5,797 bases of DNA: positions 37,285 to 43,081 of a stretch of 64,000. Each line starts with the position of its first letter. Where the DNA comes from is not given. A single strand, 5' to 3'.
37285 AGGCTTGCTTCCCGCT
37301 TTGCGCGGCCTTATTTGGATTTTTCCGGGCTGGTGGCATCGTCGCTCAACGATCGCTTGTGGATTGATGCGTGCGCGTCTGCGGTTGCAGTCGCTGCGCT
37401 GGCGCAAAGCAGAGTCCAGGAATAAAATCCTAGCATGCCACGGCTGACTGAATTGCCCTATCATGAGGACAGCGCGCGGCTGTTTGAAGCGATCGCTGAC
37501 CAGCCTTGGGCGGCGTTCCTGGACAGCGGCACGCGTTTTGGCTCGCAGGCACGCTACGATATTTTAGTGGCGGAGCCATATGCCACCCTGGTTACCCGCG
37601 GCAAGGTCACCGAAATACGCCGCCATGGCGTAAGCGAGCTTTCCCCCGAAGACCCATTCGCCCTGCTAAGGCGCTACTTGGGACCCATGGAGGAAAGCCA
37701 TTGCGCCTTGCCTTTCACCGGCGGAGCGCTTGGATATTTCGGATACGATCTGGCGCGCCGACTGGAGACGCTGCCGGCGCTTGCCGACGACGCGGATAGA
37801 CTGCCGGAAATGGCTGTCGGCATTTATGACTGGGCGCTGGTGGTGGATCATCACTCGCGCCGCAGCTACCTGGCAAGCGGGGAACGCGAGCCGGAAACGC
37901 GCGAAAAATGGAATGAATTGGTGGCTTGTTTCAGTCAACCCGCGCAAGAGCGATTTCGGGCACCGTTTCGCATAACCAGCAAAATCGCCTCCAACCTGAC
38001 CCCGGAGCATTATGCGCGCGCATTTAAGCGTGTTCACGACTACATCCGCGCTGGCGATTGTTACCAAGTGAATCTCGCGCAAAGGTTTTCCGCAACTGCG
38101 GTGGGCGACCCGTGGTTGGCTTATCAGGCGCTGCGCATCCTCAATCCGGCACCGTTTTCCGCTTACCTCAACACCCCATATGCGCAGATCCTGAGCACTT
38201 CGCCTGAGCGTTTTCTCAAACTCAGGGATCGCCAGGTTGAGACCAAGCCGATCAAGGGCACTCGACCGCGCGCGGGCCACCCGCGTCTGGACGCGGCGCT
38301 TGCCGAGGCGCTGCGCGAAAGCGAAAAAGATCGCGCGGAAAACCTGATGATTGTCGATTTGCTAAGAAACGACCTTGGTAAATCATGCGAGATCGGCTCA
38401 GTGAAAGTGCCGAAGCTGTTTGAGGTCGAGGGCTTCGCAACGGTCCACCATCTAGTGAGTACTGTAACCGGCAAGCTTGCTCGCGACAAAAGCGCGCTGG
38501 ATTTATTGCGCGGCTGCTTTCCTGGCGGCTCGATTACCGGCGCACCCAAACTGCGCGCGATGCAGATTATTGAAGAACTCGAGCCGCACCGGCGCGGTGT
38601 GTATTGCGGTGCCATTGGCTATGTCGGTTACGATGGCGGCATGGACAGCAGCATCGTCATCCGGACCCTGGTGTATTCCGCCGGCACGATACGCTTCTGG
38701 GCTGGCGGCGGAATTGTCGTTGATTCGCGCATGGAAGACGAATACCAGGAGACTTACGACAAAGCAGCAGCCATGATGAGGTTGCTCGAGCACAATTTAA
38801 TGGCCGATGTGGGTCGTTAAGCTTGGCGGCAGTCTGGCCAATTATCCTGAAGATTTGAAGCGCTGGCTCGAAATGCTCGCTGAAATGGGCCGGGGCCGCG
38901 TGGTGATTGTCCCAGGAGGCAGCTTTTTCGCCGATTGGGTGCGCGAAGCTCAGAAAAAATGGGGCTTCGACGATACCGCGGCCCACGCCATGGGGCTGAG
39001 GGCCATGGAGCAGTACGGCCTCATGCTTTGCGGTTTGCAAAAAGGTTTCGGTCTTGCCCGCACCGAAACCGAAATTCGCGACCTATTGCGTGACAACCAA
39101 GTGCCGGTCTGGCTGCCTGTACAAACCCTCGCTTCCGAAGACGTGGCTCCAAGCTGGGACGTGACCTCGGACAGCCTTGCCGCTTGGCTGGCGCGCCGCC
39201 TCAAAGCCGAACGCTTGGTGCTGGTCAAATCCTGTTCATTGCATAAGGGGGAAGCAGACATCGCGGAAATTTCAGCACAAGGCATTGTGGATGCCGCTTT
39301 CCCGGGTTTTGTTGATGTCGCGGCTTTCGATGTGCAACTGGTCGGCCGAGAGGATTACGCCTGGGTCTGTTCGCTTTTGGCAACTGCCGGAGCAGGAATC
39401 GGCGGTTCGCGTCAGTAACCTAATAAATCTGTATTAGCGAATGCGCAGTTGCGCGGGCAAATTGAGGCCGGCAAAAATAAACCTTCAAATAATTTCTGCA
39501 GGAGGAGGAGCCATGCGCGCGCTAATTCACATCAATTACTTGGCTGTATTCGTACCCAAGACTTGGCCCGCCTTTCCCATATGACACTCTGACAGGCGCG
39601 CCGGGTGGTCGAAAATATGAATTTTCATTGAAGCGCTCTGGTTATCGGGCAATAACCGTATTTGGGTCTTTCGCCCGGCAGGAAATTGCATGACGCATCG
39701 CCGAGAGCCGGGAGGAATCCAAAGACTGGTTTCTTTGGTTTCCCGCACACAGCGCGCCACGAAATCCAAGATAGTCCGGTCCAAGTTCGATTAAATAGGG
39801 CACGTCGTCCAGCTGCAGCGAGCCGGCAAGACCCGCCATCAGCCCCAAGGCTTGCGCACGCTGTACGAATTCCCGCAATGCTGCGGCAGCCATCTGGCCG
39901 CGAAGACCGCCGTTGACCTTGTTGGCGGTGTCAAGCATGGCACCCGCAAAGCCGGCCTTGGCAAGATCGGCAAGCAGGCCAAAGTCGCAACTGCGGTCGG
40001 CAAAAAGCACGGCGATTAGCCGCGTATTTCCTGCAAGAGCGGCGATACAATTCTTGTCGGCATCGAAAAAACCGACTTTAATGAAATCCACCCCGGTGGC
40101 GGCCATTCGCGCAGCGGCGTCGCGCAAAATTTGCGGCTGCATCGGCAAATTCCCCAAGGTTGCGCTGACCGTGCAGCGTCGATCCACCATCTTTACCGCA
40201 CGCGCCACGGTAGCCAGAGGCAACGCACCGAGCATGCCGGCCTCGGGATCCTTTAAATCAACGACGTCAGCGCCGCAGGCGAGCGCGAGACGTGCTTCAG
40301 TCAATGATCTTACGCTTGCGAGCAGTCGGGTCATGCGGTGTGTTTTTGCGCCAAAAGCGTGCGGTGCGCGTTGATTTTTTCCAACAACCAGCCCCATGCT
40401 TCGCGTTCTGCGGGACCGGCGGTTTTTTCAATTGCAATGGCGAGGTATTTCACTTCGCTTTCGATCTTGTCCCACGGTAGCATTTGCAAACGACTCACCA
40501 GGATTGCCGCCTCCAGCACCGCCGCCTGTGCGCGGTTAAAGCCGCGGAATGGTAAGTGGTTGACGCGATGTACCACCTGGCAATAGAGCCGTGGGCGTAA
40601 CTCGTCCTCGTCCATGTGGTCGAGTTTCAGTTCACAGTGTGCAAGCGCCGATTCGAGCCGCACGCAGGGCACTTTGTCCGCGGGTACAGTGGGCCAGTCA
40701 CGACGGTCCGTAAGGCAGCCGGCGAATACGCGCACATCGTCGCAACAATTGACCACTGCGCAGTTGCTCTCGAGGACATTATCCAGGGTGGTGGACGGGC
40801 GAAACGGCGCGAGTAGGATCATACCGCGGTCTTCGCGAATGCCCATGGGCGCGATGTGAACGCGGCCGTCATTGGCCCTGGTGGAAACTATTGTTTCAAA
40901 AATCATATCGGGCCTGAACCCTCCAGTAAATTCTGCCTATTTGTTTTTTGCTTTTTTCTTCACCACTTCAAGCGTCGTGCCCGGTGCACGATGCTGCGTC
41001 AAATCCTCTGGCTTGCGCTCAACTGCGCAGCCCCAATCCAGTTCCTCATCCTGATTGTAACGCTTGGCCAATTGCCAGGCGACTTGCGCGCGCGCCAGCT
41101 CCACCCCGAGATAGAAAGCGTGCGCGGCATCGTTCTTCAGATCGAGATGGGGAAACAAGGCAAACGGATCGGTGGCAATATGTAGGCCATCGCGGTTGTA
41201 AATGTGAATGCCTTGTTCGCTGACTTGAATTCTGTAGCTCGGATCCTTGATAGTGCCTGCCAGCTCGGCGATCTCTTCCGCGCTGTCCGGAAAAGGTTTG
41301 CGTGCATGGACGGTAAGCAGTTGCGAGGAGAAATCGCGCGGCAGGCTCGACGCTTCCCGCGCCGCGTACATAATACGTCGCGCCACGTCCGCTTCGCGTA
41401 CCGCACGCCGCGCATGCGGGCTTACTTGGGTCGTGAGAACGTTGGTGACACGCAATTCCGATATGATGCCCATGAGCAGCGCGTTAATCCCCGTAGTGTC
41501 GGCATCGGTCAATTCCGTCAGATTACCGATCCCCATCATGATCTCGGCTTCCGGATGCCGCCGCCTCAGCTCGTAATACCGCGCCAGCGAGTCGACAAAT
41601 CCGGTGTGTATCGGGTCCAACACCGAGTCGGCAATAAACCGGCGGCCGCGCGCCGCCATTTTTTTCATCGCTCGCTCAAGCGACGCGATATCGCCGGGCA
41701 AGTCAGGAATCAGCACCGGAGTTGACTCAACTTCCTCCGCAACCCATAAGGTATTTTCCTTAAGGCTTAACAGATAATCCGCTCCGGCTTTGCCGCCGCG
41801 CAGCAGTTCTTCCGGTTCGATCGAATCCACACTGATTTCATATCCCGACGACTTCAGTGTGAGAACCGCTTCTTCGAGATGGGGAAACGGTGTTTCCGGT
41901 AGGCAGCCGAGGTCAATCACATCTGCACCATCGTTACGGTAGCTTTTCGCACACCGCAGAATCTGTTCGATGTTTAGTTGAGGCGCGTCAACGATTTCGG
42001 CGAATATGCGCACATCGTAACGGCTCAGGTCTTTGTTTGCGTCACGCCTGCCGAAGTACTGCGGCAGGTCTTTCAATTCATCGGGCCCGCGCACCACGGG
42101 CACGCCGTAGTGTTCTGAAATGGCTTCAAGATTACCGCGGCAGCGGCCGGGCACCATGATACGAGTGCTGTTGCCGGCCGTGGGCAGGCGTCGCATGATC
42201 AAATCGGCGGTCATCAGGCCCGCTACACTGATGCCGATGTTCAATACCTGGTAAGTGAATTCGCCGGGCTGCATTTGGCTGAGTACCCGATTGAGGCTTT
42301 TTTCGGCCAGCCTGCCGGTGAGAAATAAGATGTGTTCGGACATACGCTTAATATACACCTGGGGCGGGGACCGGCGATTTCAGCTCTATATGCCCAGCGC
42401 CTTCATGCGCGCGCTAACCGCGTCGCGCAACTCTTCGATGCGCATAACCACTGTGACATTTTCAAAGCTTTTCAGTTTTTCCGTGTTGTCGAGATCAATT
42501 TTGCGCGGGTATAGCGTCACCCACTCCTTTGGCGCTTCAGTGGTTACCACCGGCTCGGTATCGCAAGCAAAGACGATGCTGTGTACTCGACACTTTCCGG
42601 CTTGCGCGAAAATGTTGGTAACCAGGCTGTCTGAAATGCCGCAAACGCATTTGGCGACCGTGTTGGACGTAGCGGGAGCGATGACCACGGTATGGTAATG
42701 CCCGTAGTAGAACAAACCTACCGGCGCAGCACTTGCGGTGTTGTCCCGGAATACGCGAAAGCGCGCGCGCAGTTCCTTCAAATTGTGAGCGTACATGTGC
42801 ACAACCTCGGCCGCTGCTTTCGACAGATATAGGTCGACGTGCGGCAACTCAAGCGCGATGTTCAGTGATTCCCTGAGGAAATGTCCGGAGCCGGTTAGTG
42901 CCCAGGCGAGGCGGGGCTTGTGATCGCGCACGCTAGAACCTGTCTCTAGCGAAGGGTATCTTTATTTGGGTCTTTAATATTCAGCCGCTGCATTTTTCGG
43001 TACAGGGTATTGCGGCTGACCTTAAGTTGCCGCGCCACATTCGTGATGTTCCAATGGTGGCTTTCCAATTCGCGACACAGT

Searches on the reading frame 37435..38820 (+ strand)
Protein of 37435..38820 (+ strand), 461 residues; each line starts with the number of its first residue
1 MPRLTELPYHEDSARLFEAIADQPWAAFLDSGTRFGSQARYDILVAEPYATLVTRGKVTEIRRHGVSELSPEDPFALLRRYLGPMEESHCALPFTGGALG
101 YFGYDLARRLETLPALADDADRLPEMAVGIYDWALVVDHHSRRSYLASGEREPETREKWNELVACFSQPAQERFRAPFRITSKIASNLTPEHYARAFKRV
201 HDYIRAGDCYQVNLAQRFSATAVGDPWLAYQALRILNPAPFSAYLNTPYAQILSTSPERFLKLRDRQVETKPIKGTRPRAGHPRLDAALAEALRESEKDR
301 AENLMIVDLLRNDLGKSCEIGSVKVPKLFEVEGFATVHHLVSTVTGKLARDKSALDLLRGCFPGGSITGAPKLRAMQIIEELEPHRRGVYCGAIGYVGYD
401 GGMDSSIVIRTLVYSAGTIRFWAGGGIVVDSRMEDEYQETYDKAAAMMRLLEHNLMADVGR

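Call 8: search_protein_families(library=ncbifam, proteins=[window:37435-38820:+])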
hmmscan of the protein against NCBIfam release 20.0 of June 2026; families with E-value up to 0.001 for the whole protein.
window:37435-38820:+ (461 aa): 26 families (the best 25 are shown)
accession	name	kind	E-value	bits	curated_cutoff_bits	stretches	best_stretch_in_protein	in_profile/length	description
NF012009.0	PRK15465.1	equivalog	5.2e-150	499.9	622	1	2-452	6-452/453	aminodeoxychorismate synthase component 1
TIGR00553.1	pabB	equivalog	4.6e-119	397.4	328.4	1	99-446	2-328/329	aminodeoxychorismate synthase component I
TIGR00564.1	trpE_most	equivalog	2.4e-117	392.8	517.7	1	16-450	9-453/455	anthranilate synthase component I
TIGR01824.1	PabB-clade2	equivalog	1.7e-116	389.4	408.55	1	96-446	1-354/355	aminodeoxychorismate synthase, component I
NF006563.0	PRK09070.1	equivalog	5e-105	351.7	514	1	19-452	18-445/447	aminodeoxychorismate synthase component I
NF004610.0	PRK05940.1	equivalog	7.3e-104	348.1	568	1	17-453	24-461/467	anthranilate synthase component I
NF010086.0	PRK13571.1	equivalog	4.6e-97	325.6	693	1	21-451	46-497/510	anthranilate synthase component I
TIGR01820.1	TrpE-arch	equivalog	1.2e-94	318.2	512.05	1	15-449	3-446/449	anthranilate synthase component I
NF005698.0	PRK07508.1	equivalog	1.3e-94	316.8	452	1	177-445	103-373/383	aminodeoxychorismate synthase component I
NF010089.0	PRK13574.1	equivalog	2e-80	270.9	527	1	22-447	22-414/421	anthranilate synthase component I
NF004530.0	PRK05877.1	equivalog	1.1e-78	265.4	383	1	94-455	77-419/425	aminodeoxychorismate synthase component I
NF010079.0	PRK13564.1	equivalog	1.7e-76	258.1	471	1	69-451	121-511/521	anthranilate synthase component 1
NF010087.0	PRK13572.1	equivalog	1.3e-75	254.8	580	1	14-452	12-432/435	anthranilate synthase component I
TIGR01823.1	PabB-fungal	equivalog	6.3e-73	246.2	442.55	1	87-448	356-738/742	aminodeoxychorismate synthase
TIGR00565.1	trpE_proteo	equivalog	3.4e-64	217.5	494.65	1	98-451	129-493/498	anthranilate synthase component I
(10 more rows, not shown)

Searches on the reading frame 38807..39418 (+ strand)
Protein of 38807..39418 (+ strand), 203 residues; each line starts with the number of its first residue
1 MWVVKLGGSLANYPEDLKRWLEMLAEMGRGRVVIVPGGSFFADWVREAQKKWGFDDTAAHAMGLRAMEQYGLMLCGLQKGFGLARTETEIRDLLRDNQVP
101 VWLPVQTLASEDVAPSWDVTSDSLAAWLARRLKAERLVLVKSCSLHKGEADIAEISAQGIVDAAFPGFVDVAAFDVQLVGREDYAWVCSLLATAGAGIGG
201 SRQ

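Call 8: search_protein_families(library=ncbifam, proteins=[window:38807-39418:+])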
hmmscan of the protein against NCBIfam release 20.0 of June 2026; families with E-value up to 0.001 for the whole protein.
window:38807-39418:+ (203 aa): 3 families
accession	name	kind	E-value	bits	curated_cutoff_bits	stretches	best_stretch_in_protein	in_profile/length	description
NF040622.1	MfnE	equivalog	1.6e-22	80.2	300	1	1-140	1-140/211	[5-(aminomethyl)furan-3-yl]methyl phosphate kinase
TIGR00761.1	argB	equivalog_domain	2.2e-06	27.4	151.3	0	88-160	126-198/231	acetylglutamate kinase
NF010659.0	PRK14058.1-1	equivalog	0.0009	18.4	223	0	88-142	140-192/267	[LysW]-aminoadipate kinase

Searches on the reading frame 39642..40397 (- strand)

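Call 13: search_protein_families(library=pfam, proteins=[window:39642-40397:-])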
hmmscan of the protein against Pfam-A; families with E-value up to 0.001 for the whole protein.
window:39642-40397:- (251 aa): 1 family
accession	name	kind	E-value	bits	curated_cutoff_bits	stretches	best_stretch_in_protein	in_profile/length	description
PF04476.19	4HFCP_synth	-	1.8e-64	218.1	22.4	1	25-234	1-227/228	4-HFC-P synthase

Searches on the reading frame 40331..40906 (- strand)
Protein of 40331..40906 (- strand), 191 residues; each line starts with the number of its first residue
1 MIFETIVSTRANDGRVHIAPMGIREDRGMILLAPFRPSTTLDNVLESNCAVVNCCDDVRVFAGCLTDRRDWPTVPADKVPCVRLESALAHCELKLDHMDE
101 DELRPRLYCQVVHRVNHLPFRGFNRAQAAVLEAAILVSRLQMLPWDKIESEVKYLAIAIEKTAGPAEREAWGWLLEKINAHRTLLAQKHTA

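Call 13: search_protein_families(library=pfam, proteins=[window:40331-40906:-])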
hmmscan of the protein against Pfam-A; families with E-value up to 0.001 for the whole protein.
window:40331-40906:- (191 aa): 2 families
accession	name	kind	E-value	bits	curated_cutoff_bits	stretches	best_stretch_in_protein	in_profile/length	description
PF04289.18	DUF447_N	-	6.8e-24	84.5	24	1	4-115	2-111/114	Protein of unknown function (DUF447) N-terminal domain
PF20766.2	DUF447_C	-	1.4e-16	60.7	24.8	1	124-176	1-53/53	Protein of unknown function (DUF447)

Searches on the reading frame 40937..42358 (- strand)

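Call 8: search_protein_families(library=ncbifam, proteins=[window:40937-42358:-])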
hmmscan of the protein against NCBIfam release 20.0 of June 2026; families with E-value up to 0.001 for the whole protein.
window:40937-42358:- (473 aa): 1 family
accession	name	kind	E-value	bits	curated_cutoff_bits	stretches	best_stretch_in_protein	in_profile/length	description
TIGR00284.1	TIGR00284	hypoth_equivalog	1.4e-56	192.1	256.65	2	116-440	152-497/497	dihydropteroate synthase-like protein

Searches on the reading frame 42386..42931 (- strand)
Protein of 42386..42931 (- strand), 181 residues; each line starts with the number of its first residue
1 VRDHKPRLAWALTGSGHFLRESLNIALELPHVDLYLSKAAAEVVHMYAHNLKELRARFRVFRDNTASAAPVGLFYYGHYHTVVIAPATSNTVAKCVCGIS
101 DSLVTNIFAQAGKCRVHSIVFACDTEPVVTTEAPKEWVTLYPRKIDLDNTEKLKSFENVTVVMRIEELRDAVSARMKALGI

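Call 13: search_protein_families(library=pfam, proteins=[window:42386-42931:-])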
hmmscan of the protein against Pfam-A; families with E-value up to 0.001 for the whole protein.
window:42386-42931:- (181 aa): 1 family
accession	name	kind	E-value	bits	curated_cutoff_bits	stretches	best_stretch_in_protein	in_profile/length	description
PF02441.25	Flavoprotein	-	8.5e-20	71.4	22.7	1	7-163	2-156/162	Flavoprotein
